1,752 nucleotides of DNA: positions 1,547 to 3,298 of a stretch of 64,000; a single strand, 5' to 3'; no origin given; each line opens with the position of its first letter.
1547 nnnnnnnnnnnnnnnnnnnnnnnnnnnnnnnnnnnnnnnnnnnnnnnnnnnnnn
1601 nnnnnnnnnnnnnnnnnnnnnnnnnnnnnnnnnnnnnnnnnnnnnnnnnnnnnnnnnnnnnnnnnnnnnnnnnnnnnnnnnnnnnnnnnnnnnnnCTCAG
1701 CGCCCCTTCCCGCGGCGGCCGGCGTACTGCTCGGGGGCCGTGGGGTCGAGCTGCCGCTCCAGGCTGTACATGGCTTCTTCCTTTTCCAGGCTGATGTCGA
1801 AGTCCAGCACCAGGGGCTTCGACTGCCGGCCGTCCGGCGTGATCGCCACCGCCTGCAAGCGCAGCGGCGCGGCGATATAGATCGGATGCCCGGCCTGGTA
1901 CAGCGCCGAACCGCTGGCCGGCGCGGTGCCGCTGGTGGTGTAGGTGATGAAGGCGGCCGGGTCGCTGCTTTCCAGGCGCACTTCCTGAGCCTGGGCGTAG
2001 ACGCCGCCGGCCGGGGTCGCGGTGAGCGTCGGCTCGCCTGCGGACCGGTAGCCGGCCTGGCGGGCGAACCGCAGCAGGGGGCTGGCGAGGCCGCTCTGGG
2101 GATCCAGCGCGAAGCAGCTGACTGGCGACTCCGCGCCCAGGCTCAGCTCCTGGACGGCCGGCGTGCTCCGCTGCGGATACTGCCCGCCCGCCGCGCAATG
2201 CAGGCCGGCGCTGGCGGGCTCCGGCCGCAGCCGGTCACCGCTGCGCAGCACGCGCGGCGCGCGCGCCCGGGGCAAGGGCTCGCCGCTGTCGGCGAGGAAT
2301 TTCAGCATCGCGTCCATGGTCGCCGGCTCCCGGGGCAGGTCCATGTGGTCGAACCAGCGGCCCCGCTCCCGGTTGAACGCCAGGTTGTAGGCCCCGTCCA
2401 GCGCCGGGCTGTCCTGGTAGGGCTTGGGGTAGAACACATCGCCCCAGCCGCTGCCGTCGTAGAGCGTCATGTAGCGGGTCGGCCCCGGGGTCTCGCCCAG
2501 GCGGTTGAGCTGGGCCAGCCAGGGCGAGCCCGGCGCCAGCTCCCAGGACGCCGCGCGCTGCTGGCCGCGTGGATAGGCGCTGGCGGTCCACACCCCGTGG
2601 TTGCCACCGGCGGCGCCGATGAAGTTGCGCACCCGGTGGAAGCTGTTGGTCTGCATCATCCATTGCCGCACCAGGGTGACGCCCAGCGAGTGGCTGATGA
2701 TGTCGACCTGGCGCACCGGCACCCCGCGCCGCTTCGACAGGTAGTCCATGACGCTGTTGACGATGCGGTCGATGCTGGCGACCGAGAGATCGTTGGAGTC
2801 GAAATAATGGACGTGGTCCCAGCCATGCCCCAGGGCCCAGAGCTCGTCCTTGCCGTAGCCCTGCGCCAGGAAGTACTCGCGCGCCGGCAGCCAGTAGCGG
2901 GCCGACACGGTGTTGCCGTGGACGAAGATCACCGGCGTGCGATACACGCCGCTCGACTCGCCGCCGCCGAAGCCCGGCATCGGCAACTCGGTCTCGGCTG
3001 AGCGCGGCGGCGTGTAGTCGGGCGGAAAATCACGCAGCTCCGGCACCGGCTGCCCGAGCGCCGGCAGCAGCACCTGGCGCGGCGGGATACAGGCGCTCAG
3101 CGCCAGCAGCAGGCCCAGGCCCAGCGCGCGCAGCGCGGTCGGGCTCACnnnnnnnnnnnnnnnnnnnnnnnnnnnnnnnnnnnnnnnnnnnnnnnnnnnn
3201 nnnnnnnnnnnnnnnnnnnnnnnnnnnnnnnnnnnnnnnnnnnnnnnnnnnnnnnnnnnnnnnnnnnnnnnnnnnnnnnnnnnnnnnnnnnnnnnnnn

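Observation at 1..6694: Candidate surface polyester/PHB scavenging and uptake operon: twin COG4313 channels, PhaZ7-like lipoprotein hydrolase, PhaB and MFS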

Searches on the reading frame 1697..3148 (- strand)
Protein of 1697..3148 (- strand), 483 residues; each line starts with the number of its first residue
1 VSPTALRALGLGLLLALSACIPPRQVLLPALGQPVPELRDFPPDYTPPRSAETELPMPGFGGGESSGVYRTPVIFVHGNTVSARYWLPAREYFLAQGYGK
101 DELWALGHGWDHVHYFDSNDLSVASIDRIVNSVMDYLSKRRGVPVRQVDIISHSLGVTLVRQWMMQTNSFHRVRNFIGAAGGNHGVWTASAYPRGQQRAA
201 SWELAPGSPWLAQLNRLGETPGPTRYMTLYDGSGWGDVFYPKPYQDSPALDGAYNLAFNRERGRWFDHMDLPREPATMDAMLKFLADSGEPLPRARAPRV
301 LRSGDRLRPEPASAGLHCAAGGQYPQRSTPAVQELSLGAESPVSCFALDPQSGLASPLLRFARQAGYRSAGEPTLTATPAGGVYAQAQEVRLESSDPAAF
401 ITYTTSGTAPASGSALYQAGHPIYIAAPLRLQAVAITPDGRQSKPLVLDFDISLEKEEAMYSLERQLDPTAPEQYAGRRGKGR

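Call 9: search_protein_families(library=pfam, proteins=[window:1697-3148:-], max_evalue=0.01)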
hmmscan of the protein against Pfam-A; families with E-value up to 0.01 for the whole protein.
window:1697-3148:- (483 aa): 4 families
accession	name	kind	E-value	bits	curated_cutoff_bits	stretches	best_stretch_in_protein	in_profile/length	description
PF13290.12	CHB_HEX_C_1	-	9.5e-12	45.1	22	1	379-444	1-64/67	Chitobiase/beta-hexosaminidase C-terminal domain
PF01674.24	Lipase_2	-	2.2e-11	44.1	20.3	1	71-219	2-161/219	Lipase (class 2)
PF13287.12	Fn3_assoc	-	8e-07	29.5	23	1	390-444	1-53/59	Fn3 associated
PF02089.21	Palm_thioest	-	0.0024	18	26.8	1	117-192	45-119/254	Palmitoyl protein thioesterase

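Call 10: search_protein_families(library=ncbifam, proteins=[window:1697-3148:-], max_evalue=0.01)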
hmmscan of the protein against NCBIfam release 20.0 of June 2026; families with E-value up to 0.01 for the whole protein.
window:1697-3148:- (483 aa): 2 families
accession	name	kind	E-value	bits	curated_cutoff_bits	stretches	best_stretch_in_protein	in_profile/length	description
NF050060.1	e_nPHAscl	equivalog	4.7e-12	45.7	450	1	55-189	34-179/345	extracellular native short-chain-length polyhydroxyalkanoate depolymerase PhaZ7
NF011457.0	PRK14875.1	equivalog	0.0055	15.7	307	1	70-168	132-220/372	acetoin dehydrogenase dihydrolipoyllysine-residue acetyltransferase subunit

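Call 11: find_encoding_contigs(protein=window:1697-3148:-, flank=10000, max_places=10)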
Protein window:1697-3148:- (483 aa): 1 contig read that carries it; 1 place shown.
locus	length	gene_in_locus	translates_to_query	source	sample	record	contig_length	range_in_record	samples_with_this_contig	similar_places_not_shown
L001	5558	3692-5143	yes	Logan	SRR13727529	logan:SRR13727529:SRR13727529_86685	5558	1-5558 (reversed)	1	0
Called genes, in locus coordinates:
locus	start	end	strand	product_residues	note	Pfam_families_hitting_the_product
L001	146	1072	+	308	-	PF01734:Patatin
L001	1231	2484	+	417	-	PF13557:Phenol_MetA_deg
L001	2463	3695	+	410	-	PF13557:Phenol_MetA_deg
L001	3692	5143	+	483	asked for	PF01674:Lipase_2, PF13287:Fn3_assoc (weak), PF13290:CHB_HEX_C_1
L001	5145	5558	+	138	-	?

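Call 12: find_homologous_proteins(query=window:1697-3148:-, max_evalue=0.001)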
Query window:1697-3148:- (483 aa): 217 proteins with E <= 0.001 among 8000 candidates; the best 120 are listed.
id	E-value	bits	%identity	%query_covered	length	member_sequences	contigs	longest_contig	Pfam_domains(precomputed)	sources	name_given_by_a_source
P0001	0.0e+0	1107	100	100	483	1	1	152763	PF01674.25,PF13287.13,PF13290.14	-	-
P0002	1.1e-245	834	76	96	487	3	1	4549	PF01674.25,PF13287.13,PF13290.14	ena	-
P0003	1.2e-244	831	75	100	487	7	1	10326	PF01674.25,PF13287.13,PF13290.14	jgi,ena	-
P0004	3.8e-222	756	70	96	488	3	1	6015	PF01674.25,PF13287.13,PF13290.14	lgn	-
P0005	1.3e-214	732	68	98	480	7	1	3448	PF01674.25,PF13287.13,PF13290.14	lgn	-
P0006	3.0e-214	730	68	96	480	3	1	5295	PF01674.25,PF13287.13,PF13290.14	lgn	-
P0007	7.4e-212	723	68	96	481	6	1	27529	PF01674.25,PF13287.13,PF13290.14,PF24096.3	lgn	-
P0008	1.0e-205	702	66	96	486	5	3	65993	PF01674.25,PF13290.14,PF24096.3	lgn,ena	-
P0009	1.0e-204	699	66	95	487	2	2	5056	PF01674.25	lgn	-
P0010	1.1e-203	696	65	96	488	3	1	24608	PF01674.25,PF13290.14,PF24096.3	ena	-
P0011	1.0e-196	673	62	96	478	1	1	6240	PF02089.22,PF01674.25,PF13290.14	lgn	-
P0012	1.4e-191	656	63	98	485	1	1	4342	PF02089.22,PF01674.25,PF13290.14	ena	-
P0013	1.7e-191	655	62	95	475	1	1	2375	PF01674.25,PF13290.14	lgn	-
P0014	3.6e-191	654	63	98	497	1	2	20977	PF01674.25,PF13287.13,PF13290.14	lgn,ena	-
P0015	4.3e-188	644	62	98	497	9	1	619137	PF02089.22,PF01674.25,PF13290.14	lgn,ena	-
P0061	4.8e-175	601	57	98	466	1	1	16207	PF02089.22,PF12697.14,PF01674.25,PF13287.13,PF13290.14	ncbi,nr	ncbi:MAG TPA: chitobiase/beta-hexosaminidase C-terminal domain-containing protein [Candidatus Binati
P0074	7.6e-173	594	59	98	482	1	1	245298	PF01674.25,PF13290.14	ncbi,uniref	ncbi:chitobiase/beta-hexosaminidase C-terminal domain-containing protein [Fontimonas sp. SYSU GA2300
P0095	4.9e-167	575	57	97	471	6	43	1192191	PF01674.25,PF13287.13,PF13290.14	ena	-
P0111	2.3e-161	556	54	96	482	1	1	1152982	PF12697.14,PF01674.25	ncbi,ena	-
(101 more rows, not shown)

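Call 13: find_related_loci(query=window:1697-3148:-, collection=genome_contigs, flank=10000)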
Query window:1697-3148:- (483 aa) in genome_contigs; peptide patterns used: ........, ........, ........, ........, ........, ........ (x = any residue, [..] = any of these).
31 stretches matched a pattern; 1 encode a relative of the query (tblastn E <= 1e-3); 1 distinct loci.
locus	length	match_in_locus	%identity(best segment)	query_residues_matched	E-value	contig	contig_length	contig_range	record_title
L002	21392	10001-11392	59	9-477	7e-173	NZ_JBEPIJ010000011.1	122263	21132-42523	Sinimarinibacterium thermocellulolyticum strain HSW-8 contig11, whole genome shotgun sequence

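Call 19: search_protein_families(library=pfam, proteins=[L002:6077-7564:+, L002:7552-8784:+, L002:8763-9968:+, L002:9965-11413:+, L002:11410-12177:+, L002:12407-13675:+, L002:13776-15167:-, L002:4367-5734:+, L002:5924-7465:-], max_evalue=0.001)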
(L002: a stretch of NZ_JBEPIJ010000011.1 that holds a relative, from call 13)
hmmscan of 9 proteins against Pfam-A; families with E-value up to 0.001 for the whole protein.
L002:6077-7564:+ (495 aa): 2 families
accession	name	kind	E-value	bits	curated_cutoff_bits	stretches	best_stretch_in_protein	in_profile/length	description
PF00501.34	AMP-binding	-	6.2e-83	279.2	29.9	1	8-352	3-384/384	AMP-binding enzyme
PF13193.12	AMP-binding_C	-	8.7e-22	78.3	24.5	1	402-477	1-76/76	AMP-binding enzyme C-terminal domain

L002:7552-8784:+ (410 aa): 1 family
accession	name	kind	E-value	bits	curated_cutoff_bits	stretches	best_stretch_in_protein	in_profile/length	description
PF13557.12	Phenol_MetA_deg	-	3.6e-10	40.7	22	1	121-263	45-174/242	Putative MetA-pathway of phenol degradation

L002:8763-9968:+ (401 aa): 1 family
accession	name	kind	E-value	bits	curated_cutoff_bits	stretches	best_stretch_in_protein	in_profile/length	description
PF13557.12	Phenol_MetA_deg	-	5.2e-12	46.8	22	1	108-248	47-177/242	Putative MetA-pathway of phenol degradation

L002:9965-11413:+ (482 aa): 4 families
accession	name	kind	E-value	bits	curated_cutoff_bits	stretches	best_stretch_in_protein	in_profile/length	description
PF01674.24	Lipase_2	-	2.3e-13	50.6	20.3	1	73-190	2-128/219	Lipase (class 2)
PF13290.12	CHB_HEX_C_1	-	4.5e-09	36.6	22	1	381-443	1-64/67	Chitobiase/beta-hexosaminidase C-terminal domain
PF13287.12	Fn3_assoc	-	8.9e-05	23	23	1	392-443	1-53/59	Fn3 associated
PF02089.21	Palm_thioest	-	0.00011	22.5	26.8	1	74-190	1-115/254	Palmitoyl protein thioesterase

L002:11410-12177:+ (255 aa): 6 families
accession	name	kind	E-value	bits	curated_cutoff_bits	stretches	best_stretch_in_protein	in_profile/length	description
PF13561.12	adh_short_C2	-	1.6e-55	188.7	27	1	21-251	7-235/236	Enoyl-(Acyl carrier protein) reductase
PF00106.31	adh_short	-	1.6e-52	178.3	26.6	1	12-204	2-192/195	short chain dehydrogenase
PF08659.16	KR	-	7.8e-21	75.2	22.6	1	12-180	2-168/180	KR domain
PF01370.27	Epimerase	-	7.3e-08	32.5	20.9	1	14-107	2-82/240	NAD dependent epimerase/dehydratase family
PF16363.11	GDP_Man_Dehyd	-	0.0008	19.4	27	0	14-82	1-73/332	GDP-mannose 4,6 dehydratase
PF23441.1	SDR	-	0.00088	19.2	27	0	158-253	160-257/258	SDR-like rossmann domain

L002:12407-13675:+ (422 aa): 0 families

L002:13776-15167:- (463 aa): 1 family
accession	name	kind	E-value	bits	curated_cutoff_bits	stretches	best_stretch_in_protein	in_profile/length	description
PF01048.26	PNP_UDP_1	-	6e-35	121.2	25.1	1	221-461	2-232/233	Phosphorylase superfamily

L002:4367-5734:+ (455 aa): 0 families

L002:5924-7465:- (513 aa): 0 families

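Call 20: find_encoding_contigs(protein=P0015, flank=10000, max_places=3)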
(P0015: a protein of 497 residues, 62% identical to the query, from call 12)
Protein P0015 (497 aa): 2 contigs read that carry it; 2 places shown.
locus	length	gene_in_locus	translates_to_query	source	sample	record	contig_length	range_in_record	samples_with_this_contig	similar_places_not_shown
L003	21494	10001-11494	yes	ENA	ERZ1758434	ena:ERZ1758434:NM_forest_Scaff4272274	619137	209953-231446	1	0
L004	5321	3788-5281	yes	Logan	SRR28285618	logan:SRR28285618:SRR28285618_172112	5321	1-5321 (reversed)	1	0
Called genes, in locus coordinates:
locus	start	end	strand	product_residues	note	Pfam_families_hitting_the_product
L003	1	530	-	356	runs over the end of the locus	PF14696:Glyoxalase_5, PF00903:Glyoxalase, PF13669:Glyoxalase_4 (weak)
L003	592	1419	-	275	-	PF00351:Biopterin_H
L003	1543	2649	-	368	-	PF00561:Abhydrolase_1, PF12146:Hydrolase_4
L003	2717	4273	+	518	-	PF01464:SLT, PF01476:LysM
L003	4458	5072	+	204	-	PF00440:TetR_N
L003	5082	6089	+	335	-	PF00108:Thiolase_N (weak), PF08545:ACP_syn_III, PF08541:ACP_syn_III_C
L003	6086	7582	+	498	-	PF00501:AMP-binding, PF13193:AMP-binding_C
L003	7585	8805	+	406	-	PF13557:Phenol_MetA_deg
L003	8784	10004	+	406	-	PF13557:Phenol_MetA_deg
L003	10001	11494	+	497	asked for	PF01674:Lipase_2, PF02089:Palm_thioest (faint), PF13290:CHB_HEX_C_1 (weak)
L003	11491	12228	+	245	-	PF00106:adh_short, PF01370:Epimerase (weak), PF08659:KR, PF13561:adh_short_C2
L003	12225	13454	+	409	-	PF00083:Sugar_tr, PF07690:MFS_1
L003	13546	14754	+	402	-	PF00990:GGDEF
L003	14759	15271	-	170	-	PF14534:DUF4440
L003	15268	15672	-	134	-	PF01741:MscL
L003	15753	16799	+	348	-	PF00111:Fer2, PF00970:FAD_binding_6, PF00175:NAD_binding_1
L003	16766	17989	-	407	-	PF07219:HemY_N, PF13428:TPR_14 (faint), PF07719:TPR_2 (faint), PF14559:TPR_19 (faint)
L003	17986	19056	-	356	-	PF04375:HemX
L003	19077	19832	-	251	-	PF02602:HEM4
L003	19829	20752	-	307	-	PF01379:Porphobil_deam, PF03900:Porphobil_deamC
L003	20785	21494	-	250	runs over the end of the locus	PF00072:Response_reg, PF04397:LytTR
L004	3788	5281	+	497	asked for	PF01674:Lipase_2, PF02089:Palm_thioest (faint), PF13290:CHB_HEX_C_1 (weak)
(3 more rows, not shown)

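Call 21: find_encoding_contigs(protein=P0008, flank=10000, max_places=3)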
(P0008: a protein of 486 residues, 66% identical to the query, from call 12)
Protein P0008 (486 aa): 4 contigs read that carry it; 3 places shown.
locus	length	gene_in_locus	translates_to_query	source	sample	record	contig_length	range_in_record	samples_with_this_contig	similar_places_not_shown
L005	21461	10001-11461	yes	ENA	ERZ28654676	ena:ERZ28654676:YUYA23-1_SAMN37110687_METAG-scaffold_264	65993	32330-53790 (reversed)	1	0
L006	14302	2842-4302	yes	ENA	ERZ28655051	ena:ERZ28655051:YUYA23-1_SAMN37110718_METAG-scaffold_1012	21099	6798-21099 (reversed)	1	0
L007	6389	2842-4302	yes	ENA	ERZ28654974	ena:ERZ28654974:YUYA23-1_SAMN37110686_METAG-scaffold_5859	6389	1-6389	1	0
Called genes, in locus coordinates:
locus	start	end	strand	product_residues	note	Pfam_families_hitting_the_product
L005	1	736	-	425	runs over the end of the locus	PF01595:CNNM, PF00571:CBS (weak), PF03471:CorC_HlyC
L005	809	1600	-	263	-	PF01578:Cytochrom_C_asm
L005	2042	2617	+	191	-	PF12706:Lactamase_B_2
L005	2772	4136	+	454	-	PF02881:SRP54_N, PF01656:CbiA (faint), PF00448:SRP54, PF06414:Zeta_toxin (weak), PF13401:AAA_22 (weak), PF02978:SRP_SPB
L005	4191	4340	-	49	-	-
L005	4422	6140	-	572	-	PF01019:G_glu_transpept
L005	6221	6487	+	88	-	PF04193:PQ-loop, PF03083:MtN3_slv (weak)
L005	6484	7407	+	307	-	PF01734:Patatin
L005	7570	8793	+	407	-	PF13557:Phenol_MetA_deg (weak)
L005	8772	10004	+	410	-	PF13557:Phenol_MetA_deg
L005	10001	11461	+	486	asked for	PF24096:DUF7379 (faint), PF01674:Lipase_2, PF13290:CHB_HEX_C_1 (weak)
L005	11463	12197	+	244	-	PF00106:adh_short, PF01370:Epimerase, PF08659:KR, PF13561:adh_short_C2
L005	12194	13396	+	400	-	PF00083:Sugar_tr, PF07690:MFS_1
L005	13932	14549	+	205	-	PF12836:HHH_3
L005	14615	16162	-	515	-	-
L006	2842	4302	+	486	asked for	PF24096:DUF7379 (faint), PF01674:Lipase_2, PF13290:CHB_HEX_C_1 (weak)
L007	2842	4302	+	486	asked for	PF24096:DUF7379 (faint), PF01674:Lipase_2, PF13290:CHB_HEX_C_1 (weak)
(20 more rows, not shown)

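Call 22: find_encoding_contigs(protein=P0111, flank=10000, max_places=3)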
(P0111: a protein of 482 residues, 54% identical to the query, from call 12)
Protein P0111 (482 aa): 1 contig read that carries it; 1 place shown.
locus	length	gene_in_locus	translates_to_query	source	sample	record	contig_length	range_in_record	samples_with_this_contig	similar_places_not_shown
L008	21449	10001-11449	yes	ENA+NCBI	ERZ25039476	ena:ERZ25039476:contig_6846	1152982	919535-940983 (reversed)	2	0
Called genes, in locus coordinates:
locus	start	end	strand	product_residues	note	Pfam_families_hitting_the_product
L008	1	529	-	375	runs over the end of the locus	PF20510:HgmA_N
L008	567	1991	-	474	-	-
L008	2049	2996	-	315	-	PF00561:Abhydrolase_1, PF12146:Hydrolase_4, PF12697:Abhydrolase_6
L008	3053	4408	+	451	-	PF01464:SLT, PF01476:LysM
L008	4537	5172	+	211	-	PF00440:TetR_N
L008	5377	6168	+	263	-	PF08545:ACP_syn_III, PF08541:ACP_syn_III_C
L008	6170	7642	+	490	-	PF00501:AMP-binding, PF13193:AMP-binding_C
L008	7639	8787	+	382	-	PF13557:Phenol_MetA_deg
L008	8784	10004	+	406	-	PF13557:Phenol_MetA_deg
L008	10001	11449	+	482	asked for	PF01674:Lipase_2, PF12697:Abhydrolase_6 (weak)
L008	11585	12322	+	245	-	PF00106:adh_short, PF01370:Epimerase (weak), PF08659:KR, PF13561:adh_short_C2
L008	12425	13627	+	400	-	PF00083:Sugar_tr, PF07690:MFS_1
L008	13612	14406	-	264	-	PF00561:Abhydrolase_1, PF12146:Hydrolase_4, PF12697:Abhydrolase_6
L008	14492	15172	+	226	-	PF00440:TetR_N, PF17932:TetR_C_24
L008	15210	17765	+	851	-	PF07715:Plug, PF00593:TonB_dep_Rec_b-barrel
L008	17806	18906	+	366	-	PF00326:Peptidase_S9 (faint), PF02230:Abhydrolase_2 (weak), PF10503:Esterase_PHB, PF20434:BD-FAE (faint)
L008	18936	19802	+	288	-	-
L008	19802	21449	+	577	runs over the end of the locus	PF02129:Peptidase_S15, PF08530:PepX_C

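Call 29: search_solved_structures(query=A1, max_evalue=1, show_alignments=2)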
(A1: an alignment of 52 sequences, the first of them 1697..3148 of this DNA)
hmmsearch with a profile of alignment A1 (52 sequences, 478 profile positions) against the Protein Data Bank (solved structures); distinct sequences matched with E-value up to 1: 30.
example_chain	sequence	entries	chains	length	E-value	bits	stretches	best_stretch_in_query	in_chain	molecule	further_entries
4bvj_A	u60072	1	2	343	1.3e-15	60.3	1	56-186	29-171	PHB DEPOLYMERASE PHAZ7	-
4bvl_A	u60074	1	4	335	1.3e-15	60.3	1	56-186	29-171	PHB DEPOLYMERASE PHAZ7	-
2vtv_A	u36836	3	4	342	1.4e-15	60.2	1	56-186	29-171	PHB depolymerase PhaZ7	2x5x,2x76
4bvk_A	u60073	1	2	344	1.4e-15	60.2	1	56-186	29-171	PHB DEPOLYMERASE PHAZ7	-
4brs_A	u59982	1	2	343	1.4e-15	60.2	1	56-186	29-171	PHB DEPOLYMERASE PHAZ7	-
4bym_A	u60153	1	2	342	1.5e-15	60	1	56-186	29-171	PHB DEPOLYMERASE PHAZ7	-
5mlx_A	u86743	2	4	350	1.6e-15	60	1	56-186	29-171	PHB depolymerase PhaZ7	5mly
4btv_A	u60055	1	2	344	7.9e-15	57.7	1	56-186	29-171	PHB DEPOLYMERASE PHAZ7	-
3d2c_A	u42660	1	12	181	2.4e-08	36.3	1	66-181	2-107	Lipase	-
3qmm_A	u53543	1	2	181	3.5e-08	35.8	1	66-181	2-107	Lipase estA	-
3d2b_A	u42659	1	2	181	8.4e-08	34.5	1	66-181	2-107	Lipase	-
3d2a_A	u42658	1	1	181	1.3e-07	33.9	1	66-181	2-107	Lipase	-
1t2n_A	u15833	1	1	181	1.4e-07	33.8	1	66-181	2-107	Lipase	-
1i6w_A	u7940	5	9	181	1.5e-07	33.7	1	66-181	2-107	LIPASE A | lipase | Esterase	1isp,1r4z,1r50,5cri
1t4m_A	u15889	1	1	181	1.5e-07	33.7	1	66-181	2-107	LIPASE A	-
5h6g_A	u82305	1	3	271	0.002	20.1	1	45-184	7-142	Putative secreted lipase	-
5h6b_A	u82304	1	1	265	0.002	20.1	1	45-184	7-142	Putative secreted lipase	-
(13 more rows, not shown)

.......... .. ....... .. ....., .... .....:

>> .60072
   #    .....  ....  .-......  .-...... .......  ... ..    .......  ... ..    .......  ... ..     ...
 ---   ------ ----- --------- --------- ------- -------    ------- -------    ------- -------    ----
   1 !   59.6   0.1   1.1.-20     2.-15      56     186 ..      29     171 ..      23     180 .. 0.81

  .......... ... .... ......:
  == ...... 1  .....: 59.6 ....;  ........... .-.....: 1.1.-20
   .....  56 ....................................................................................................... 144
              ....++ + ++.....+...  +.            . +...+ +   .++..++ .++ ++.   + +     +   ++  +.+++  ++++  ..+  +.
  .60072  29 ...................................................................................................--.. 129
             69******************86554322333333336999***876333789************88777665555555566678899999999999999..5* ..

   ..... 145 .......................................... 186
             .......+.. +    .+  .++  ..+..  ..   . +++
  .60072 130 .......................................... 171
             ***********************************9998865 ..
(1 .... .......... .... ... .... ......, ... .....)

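Call 37: find_related_loci(query=A1, collection=metagenome_contigs, flank=10000)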
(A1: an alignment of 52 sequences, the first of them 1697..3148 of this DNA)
Query A1 (483 aa) in metagenome_contigs; peptide patterns used: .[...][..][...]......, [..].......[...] (x = any residue, [..] = any of these).
600 stretches matched a pattern (row limit reached: there are more); 579 encode a relative of the query (tblastn E <= 1e-3); the best 80 are kept; 80 distinct loci.
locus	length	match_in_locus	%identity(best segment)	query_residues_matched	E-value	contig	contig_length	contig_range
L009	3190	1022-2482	75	1-483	0e+0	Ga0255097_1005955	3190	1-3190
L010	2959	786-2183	62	13-483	0e+0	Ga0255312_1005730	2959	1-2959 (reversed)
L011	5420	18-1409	59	15-483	7e-180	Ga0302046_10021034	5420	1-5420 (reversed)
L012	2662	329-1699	60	23-483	0e+0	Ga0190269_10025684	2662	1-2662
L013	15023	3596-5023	53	23-482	7e-161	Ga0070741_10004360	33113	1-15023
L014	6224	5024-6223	62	10-412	2e-156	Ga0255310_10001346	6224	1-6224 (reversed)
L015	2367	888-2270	55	11-471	3e-162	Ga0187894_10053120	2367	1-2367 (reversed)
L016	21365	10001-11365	51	36-482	2e-143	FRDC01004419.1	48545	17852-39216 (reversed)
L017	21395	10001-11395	48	30-475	1e-128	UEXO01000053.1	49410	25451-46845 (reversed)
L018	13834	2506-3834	48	34-467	4e-127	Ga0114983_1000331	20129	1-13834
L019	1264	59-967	64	5-308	1e-134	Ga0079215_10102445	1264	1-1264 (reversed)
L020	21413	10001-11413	60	10-483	2e-169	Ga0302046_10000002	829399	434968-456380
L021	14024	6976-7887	35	5-312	1e-36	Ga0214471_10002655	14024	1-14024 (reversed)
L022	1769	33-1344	33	22-462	5e-37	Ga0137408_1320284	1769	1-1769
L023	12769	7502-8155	38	68-285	2e-33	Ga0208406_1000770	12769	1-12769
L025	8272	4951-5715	35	68-295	1e-32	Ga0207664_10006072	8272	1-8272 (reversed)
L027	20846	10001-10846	33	34-290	9e-32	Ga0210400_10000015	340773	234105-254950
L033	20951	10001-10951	31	1-285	1e-30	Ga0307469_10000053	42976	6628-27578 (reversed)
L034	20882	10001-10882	34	41-295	4e-30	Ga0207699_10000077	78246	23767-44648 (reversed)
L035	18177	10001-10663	36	40-256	2e-30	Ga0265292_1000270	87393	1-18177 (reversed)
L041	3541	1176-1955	35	59-295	1e-29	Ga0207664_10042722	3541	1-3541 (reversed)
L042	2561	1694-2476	35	41-285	7e-30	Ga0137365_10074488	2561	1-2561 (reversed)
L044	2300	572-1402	34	41-290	1e-29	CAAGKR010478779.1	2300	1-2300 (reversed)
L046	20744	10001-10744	34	34-253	7e-29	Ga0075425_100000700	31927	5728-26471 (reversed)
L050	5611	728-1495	33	39-285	7e-29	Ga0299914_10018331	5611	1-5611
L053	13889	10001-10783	35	41-285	5e-28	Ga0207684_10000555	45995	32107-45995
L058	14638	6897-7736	33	33-294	2e-27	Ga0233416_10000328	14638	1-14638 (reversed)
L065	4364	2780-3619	34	1-255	3e-27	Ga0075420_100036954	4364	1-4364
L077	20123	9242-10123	32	41-300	1e-26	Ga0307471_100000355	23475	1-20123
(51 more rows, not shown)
